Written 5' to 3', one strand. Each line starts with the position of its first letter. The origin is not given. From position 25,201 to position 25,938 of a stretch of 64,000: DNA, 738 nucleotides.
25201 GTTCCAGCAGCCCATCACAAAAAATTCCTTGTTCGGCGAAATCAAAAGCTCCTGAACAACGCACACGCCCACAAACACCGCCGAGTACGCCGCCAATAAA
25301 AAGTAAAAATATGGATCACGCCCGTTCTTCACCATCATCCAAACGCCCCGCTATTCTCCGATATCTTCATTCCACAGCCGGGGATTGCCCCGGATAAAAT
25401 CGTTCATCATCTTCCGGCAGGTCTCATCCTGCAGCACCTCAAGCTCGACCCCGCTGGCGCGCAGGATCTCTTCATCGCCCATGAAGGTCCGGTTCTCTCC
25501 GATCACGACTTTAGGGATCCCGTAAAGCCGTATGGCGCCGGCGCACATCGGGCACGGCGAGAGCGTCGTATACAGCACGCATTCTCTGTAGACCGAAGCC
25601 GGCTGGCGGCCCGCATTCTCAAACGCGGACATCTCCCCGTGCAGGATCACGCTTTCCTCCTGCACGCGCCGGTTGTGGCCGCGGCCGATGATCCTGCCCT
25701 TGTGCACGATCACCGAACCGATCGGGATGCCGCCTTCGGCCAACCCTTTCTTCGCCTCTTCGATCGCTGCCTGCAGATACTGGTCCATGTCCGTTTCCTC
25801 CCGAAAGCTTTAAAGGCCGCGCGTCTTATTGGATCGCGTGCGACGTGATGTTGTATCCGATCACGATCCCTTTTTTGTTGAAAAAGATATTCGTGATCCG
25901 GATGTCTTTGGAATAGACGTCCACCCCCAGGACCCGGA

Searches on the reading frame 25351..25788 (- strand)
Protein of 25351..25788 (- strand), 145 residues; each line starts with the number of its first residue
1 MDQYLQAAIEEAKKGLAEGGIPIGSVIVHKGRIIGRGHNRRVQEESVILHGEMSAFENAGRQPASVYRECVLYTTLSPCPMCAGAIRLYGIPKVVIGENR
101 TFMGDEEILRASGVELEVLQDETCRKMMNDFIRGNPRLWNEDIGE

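Call 42: search_protein_families(library=pfam, proteins=[window:25351-25788:-], max_evalue=0.00001)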
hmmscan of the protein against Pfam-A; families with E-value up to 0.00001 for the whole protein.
window:25351-25788:- (145 aa): 2 families
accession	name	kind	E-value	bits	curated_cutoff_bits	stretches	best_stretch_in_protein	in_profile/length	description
PF00383.29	dCMP_cyt_deam_1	-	3.5e-25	88.3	25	1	3-97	6-101/102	Cytidine and deoxycytidylate deaminase zinc-binding region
PF14437.12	MafB19-deam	-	2.8e-21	76.4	27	1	3-102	5-105/142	MafB19-like deaminase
